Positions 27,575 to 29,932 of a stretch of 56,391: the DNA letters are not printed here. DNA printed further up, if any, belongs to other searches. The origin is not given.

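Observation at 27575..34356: Base-precise Tn7-like transposon with 5-bp target duplication, inserted downstream of the ICE cell-wall hydrolase gene in the canonical Tn7/glmS orientation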

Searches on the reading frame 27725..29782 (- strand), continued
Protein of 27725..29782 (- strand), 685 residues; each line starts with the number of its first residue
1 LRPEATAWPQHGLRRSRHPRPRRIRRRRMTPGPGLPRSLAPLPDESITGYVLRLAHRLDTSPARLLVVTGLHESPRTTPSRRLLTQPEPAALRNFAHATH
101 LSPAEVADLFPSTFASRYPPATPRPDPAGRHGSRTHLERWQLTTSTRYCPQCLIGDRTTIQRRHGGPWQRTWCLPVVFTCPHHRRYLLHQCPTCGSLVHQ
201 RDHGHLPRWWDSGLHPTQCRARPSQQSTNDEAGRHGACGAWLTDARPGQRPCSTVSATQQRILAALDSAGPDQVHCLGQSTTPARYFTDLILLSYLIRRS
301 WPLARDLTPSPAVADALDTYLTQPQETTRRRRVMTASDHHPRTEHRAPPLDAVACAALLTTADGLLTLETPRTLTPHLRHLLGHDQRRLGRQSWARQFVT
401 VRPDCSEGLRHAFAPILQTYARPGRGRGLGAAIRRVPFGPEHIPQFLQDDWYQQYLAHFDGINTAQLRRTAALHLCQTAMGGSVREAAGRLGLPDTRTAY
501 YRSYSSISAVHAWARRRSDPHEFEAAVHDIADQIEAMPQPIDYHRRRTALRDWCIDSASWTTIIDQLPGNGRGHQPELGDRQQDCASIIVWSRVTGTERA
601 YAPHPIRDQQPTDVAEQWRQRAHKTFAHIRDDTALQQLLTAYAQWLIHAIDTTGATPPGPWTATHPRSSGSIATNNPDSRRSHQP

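Call 20: find_related_loci(query=A1, collection=genome_contigs, flank=10000)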
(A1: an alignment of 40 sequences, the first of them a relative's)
Query A1 (657 aa) in genome_contigs; peptide patterns used: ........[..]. (x = any residue, [..] = any of these).
93 stretches matched a pattern; 90 encode a relative of the query (tblastn E <= 1e-3); the best 80 are kept; 80 distinct loci.
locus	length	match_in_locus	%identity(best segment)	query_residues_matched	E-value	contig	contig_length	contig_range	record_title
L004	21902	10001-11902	51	7-626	0e+0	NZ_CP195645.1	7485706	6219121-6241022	Actinokineospora sp. HUAS TT18 chromosome, complete genome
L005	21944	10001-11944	50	7-644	0e+0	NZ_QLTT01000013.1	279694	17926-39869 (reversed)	Lentzea atacamensis strain DSM 45479 Ga0215649_113, whole genome shotgun sequence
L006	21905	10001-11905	44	1-624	3e-144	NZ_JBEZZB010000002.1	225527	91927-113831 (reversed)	Actinoplanes sp. NPDC024001 NPDC024001_104_G8.ctg-0002, whole genome shotgun sequence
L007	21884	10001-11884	40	7-635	3e-127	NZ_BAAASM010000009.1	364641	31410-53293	Streptomyces nogalater strain JCM 4799 sequence009, whole genome shotgun sequence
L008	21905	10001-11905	40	7-640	9e-126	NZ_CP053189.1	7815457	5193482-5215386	Streptomyces argyrophyllae strain Jing01 chromosome, complete genome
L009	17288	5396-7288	40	7-637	2e-123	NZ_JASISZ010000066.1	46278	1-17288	Streptomyces sp. PH10-H1 NODE_66_length_46278_cov_16.083747, whole genome shotgun sequence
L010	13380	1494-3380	40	7-634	2e-123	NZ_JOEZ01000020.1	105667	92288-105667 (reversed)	Streptomyces anulatus strain NRRL B-2873 contig20.1, whole genome shotgun sequence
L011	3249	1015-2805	39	1-592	1e-111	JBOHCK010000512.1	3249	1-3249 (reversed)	MAG: Streptosporangiaceae bacterium isolate SE1507_metabat2.bin.64 NODE_29392_length_3249_cov_6.497117, whole genome sho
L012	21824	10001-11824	40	7-623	1e-111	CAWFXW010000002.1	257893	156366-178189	MAG: uncultured Actinomycetes bacterium isolate MFD06714.bin.2.131 genome assembly, contig: contig_10370, whole genome s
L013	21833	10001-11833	40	7-623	1e-104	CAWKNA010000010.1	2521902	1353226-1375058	MAG: uncultured Actinomycetota bacterium isolate MFD00991.bin.1.80 genome assembly, contig: contig_8725, whole genome sh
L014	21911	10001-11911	38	7-632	2e-104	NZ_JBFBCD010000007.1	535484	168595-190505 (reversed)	Nocardia sp. NPDC051030 NPDC051030_18_E3.ctg-0007, whole genome shotgun sequence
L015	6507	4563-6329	38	7-592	2e-103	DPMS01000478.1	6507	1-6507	MAG TPA_asm: Actinomycetota bacterium isolate UBA9676 contig_1175, whole genome shotgun sequence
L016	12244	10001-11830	39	7-623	2e-100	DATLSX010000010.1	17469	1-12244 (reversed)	MAG TPA_asm: Streptosporangiaceae bacterium isolate SMAG_U13941 k141_460990, whole genome shotgun sequence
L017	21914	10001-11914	37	7-632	7e-100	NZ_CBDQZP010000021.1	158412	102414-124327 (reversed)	Nocardia sp. bgisy134 isolate BGISY000134 BGISY000134.21, whole genome shotgun sequence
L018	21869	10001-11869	37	1-623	1e-99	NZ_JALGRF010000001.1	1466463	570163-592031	Streptomyces sp. APSN-46.1 NODE_1_length_1466463_cov_129.047093, whole genome shotgun sequence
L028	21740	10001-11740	35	7-575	3e-70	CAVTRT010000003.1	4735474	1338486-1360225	MAG: uncultured Actinomycetota bacterium isolate MFD09495.bin.2.13 genome assembly, contig: contig_272, whole genome sho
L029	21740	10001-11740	35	7-575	5e-70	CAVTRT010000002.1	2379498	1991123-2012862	MAG: uncultured Actinomycetota bacterium isolate MFD09495.bin.2.13 genome assembly, contig: contig_1587, whole genome sh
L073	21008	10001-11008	36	7-338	5e-44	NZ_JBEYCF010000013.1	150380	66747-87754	Streptomyces sp. NPDC019224 NPDC019224_87_D10.ctg-0013, whole genome shotgun sequence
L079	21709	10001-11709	47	7-575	4e-60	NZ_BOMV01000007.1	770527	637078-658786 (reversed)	Paractinoplanes rishiriensis strain NBRC 108556 sequence007, whole genome shotgun sequence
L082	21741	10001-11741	39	7-575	6e-34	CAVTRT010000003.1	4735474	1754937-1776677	MAG: uncultured Actinomycetota bacterium isolate MFD09495.bin.2.13 genome assembly, contig: contig_272, whole genome sho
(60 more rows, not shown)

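Call 27: search_protein_families(library=pfam, proteins=[L079:1527-3305:-, L079:1629-2945:+, L079:2776-3687:+, L079:3674-4252:+, L079:4296-5315:+, L004:3716-4420:+, L004:4263-5147:-, L004:4614-5036:+, L001:3897-4646:+, L001:1913-2932:+], max_evalue=0.01)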
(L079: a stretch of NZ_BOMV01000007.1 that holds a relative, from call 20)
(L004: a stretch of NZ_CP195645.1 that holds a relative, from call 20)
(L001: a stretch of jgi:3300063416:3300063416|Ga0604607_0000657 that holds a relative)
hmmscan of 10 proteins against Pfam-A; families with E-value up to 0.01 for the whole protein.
L079:1527-3305:- (592 aa): 0 families

L079:1629-2945:+ (438 aa): 6 families
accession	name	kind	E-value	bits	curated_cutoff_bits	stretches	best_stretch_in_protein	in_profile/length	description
PF12802.13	MarR_2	-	1.3e-08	35.4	27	1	47-100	4-57/61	MarR family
PF13412.12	HTH_24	-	0.00016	21.6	21.9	1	60-91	15-45/48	Winged helix-turn-helix DNA-binding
PF00392.27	GntR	-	0.0005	20.1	27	0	65-98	26-59/64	Bacterial regulatory proteins, gntR family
PF01047.28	MarR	-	0.00065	20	24.6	1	61-101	16-55/59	MarR family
PF13384.12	HTH_23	-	0.0017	18.5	24.6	1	57-91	11-45/50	Homeodomain-like domain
PF08279.18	HTH_11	-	0.0092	16.3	25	0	57-91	9-43/55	HTH domain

L079:2776-3687:+ (303 aa): 0 families

L079:3674-4252:+ (192 aa): 0 families

L079:4296-5315:+ (339 aa): 0 families

L004:3716-4420:+ (234 aa): 0 families

L004:4263-5147:- (294 aa): 2 families
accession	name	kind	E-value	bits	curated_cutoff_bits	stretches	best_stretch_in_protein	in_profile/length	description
PF18755.6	RAMA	-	4e-20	72.2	35.2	1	190-292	4-105/107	Restriction Enzyme Adenine Methylase Associated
PF14267.11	DUF4357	-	0.0022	18.3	38.4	1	236-281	11-54/54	Domain of unknown function (DUF4357)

L004:4614-5036:+ (140 aa): 0 families

L001:3897-4646:+ (249 aa): 2 families
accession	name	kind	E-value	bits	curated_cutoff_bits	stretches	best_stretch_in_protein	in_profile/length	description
PF06750.18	A24_N_bact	-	1.7e-06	28.4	23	1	35-92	26-83/84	Bacterial Peptidase A24 N-terminal domain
PF01478.23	Peptidase_A24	-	4.8e-05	24.2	26.5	1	108-210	6-99/104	Type IV leader peptidase family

L001:1913-2932:+ (339 aa): 2 families
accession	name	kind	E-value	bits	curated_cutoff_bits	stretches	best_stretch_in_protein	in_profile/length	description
PF10935.13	DUF2637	-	2.7e-06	27.8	22.8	1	80-191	37-136/161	Protein of unknown function (DUF2637)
PF17926.6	TetR_C_21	-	0.00034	21.2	26.2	1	270-329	22-81/111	Tetracyclin repressor-like, C-terminal domain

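Call 45: search_solved_structures(query=A1, max_evalue=1, show_alignments=1)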
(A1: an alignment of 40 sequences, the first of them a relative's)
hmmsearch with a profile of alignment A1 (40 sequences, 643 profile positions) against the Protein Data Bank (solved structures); distinct sequences matched with E-value up to 1: 2.
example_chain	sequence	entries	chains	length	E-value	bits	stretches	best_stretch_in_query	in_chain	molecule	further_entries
8glu_X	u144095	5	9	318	0.013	17.6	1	120-160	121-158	Transposon Tn7 transposition protein TnsD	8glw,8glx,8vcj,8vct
30ga_I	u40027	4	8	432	0.1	14.6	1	143-174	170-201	TniQ.1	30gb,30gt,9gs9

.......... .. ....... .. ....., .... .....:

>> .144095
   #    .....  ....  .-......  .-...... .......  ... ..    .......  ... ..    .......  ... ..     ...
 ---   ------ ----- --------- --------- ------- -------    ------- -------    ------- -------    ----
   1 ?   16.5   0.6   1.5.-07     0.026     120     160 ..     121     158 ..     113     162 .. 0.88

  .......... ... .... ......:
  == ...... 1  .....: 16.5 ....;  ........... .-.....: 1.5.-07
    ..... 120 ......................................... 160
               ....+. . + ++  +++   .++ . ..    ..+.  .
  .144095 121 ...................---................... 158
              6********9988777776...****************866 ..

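Call 59: predict_structure(alignment_id=A1)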
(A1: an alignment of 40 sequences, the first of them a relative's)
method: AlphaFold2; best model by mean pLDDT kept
length: 657 residues; sequences in the alignment: 40
mean_pLDDT: 85.9   pTM: 0.84
mean pLDDT of the five models: 85.9, 83.5, 82.6, 82.4, 81.9
residues with pLDDT >= 90: 439; 70-90: 117; 50-70: 66; < 50: 35
segments of 3 or more residues with pLDDT < 50: 101-106, 309-311, 638-657
pLDDT, mean of each block of 10 residues (from residue 1): 69 94 95 92 82 77 93 95 92 65 54 85 96 95 94 97 93 71 91 73 66 96 97 96 95 96 93 94 93 71 52 64 94 97 94 86 77 83 88 54 82 96 96 97 95 91 94 93 93 92 95 96 94 92 67 94 96 93 95 92 94 96 91 66 41 39
secondary structure, 60 per line:
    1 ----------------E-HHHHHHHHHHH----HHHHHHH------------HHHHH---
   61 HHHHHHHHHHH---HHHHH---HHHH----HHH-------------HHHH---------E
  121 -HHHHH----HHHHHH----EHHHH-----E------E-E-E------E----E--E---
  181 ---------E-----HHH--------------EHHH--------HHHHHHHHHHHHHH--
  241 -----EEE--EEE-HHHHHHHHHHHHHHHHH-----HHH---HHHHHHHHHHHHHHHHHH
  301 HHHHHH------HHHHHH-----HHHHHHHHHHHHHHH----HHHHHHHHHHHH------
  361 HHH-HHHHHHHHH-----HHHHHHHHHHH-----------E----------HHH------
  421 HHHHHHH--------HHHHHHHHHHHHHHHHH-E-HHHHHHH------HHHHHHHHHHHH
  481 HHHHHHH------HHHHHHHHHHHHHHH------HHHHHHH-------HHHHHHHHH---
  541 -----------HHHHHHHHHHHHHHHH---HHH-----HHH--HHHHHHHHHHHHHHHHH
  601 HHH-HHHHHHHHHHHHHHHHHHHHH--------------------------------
elements in order: H19-29 H34-40 H53-57 H61-71 H75-79 H83-86 H107-110 H122-126 H131-136 H142-145 H225-238 E246-248 E251-253 H255-271 H283-306 H313-318 H324-338 H343-354 H365-373 H379-389 H421-427 H436-452 H456-462 H469-487 H494-508 H515-521 H529-537 H552-567 H584-603 H605-625

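Call 61: fold_search(model_id=the predicted structure, library=pdb)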
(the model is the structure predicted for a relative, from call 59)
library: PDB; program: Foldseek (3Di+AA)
matches with E <= 10: 62; with E <= 0.001: 1
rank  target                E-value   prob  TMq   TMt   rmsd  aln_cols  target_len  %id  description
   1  8v32_J                3.5e-04  1.00  0.24  0.32  28.6       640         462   14  TnsD-TnsC-DNA complex (released 2024-10-16)
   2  8fcu_P                9.3e-03  0.99  0.22  0.40  10.6       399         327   15  Cryo-EM structure of Cascade-DNA-TniQ-TnsC complex in type I-B CAST system (released 2023-08-09)
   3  8bd5_Q                2.8e-02  1.00  0.15  0.53   6.9       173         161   18  Cas12k-sgRNA-dsDNA-S15-TniQ-TnsC transposon recruitment complex (released 2022-12-28)
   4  9gs9_I                7.9e-02  0.69  0.20  0.30  14.7       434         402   14  Tn7016 PseCAST QCascade (released 2024-10-16)
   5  9gs9_J                9.5e-02  0.85  0.20  0.30   8.9       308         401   16  Tn7016 PseCAST QCascade (released 2024-10-16)
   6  7svu_X                1.0e-01  0.98  0.17  0.57   6.5       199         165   18  TnsBctd-TnsC-TniQ complex (released 2022-11-23)
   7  7oxd                  1.1e-01  1.00  0.17  0.63   5.7       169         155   17  Crystal structure of Scytonema hofmanni transposition protein TniQ (released 2021-12-01)
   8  8ea3_Q                1.2e-01  0.99  0.15  0.54   6.6       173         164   18  V-K CAST Transpososome from Scytonema hofmanni, major configuration (released 2022-11-30)
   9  6uvn_I                1.6e-01  0.30  0.18  0.27  13.9       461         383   14  CryoEM structure of VcCascasde-TniQ complex (released 2020-01-29)
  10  4roc_A                4.0e-01  0.08  0.09  0.16  25.2       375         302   14  Human TFIIB-related factor 2 (Brf2) and TBP bound to U6#2 promoter (released 2015-12-30)
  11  7n6i_A                6.7e-01  0.93  0.16  0.62   5.3       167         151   17  ATP-bound TnsC-TniQ complex from ShCAST system (released 2021-07-28)
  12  8glw_Y                6.7e-01  0.23  0.19  0.33  11.2       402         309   14  CryoEM structure of the TnsC(1-503)-TnsD(1-318)-DNA complex in a 7:2:1 stoichiometry from E. coli Tn7 (released 2024-07-31)
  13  6z45_B                1.0e+00  0.08  0.08  0.16  19.2       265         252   11  CDK9-Cyclin-T1 complex bound by compound 24 (released 2020-12-23)
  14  9vtq_I                1.2e+00  0.14  0.17  0.27  14.3       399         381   10  Target DNA-bound type I-F3 TniQ-Cascade of Vibrio parahaemolyticus in full R-loop state 1 (released 2026-02-11)
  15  9vtq_J                1.6e+00  0.28  0.20  0.33   9.3       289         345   13  Target DNA-bound type I-F3 TniQ-Cascade of Vibrio parahaemolyticus in full R-loop state 1 (released 2026-02-11)
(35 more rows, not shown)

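Call 71: find_encoding_contigs(protein=P0005, flank=10000, max_places=2)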
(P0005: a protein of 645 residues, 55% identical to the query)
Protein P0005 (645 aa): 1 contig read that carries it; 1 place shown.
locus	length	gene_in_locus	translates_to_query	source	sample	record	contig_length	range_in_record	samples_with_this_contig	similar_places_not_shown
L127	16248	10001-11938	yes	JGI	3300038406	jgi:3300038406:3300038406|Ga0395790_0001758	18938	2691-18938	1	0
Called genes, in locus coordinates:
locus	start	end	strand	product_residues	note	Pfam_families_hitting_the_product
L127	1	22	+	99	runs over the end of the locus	-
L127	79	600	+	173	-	-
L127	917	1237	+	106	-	-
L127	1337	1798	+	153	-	PF14081:DUF4262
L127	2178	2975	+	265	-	-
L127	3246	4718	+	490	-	PF14192:DUF4314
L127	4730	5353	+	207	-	-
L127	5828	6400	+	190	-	-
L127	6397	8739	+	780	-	-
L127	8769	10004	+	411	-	PF05621:TniB, PF13401:AAA_22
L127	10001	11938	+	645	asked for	PF06527:TniQ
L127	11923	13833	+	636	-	PF06527:TniQ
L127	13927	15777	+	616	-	PF13576:Pentapeptide_3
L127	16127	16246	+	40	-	?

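Call 72: find_encoding_contigs(protein=P0009, flank=10000, max_places=2)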
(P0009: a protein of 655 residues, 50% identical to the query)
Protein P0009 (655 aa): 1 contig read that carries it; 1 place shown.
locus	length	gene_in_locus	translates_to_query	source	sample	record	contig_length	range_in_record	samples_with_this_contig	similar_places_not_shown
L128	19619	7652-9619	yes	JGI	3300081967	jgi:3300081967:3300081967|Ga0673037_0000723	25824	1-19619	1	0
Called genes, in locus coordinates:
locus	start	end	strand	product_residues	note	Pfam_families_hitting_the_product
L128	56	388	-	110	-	-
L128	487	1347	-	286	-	PF18755:RAMA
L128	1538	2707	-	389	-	-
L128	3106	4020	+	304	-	-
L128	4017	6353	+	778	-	-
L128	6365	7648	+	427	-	PF05621:TniB, PF13401:AAA_22 (weak)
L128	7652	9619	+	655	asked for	PF06527:TniQ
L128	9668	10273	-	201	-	PF13576:Pentapeptide_3 (faint), PF00805:Pentapeptide, PF13599:Pentapeptide_4 (weak), PF00805:Pentapeptide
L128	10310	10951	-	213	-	PF20043:DUF6445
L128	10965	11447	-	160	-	-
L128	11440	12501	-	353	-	PF00248:Aldo_ket_red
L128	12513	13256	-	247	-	PF00106:adh_short, PF01370:Epimerase, PF13561:adh_short_C2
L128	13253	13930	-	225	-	PF01596:Methyltransf_3, PF13578:Methyltransf_24, PF13649:Methyltransf_25 (faint)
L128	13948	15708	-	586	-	PF01432:Peptidase_M3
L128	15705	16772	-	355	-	PF13360:PQQ_2, PF13570:Beta-prop_ACSF4, PF13360:PQQ_2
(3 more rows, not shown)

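Call 73: find_encoding_contigs(protein=P0010, flank=10000, max_places=2)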
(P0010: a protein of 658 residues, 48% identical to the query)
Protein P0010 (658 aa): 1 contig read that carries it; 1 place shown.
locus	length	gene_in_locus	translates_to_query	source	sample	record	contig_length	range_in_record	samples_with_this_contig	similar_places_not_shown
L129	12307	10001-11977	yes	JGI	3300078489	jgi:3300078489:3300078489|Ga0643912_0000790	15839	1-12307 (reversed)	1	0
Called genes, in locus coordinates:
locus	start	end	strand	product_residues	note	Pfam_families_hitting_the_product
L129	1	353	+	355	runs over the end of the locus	-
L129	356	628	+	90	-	-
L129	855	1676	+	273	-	PF13489:Methyltransf_23, PF01209:Ubie_methyltran, PF05175:MTS (faint), PF13847:Methyltransf_31, PF08241:Methyltransf_11, PF08242:Methyltransf_12, PF13649:Methyltransf_25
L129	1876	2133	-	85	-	-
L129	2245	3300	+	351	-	-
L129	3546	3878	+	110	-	-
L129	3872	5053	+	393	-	PF00270:DEAD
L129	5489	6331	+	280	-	-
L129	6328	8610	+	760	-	-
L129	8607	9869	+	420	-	PF05621:TniB, PF13401:AAA_22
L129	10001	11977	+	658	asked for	PF06527:TniQ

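Call 80: search_protein_families(library=ncbifam, proteins=[window:27725-29698:-], max_evalue=0.01)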
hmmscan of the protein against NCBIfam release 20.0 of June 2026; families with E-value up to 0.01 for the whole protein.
window:27725-29698:- (657 aa): 0 families
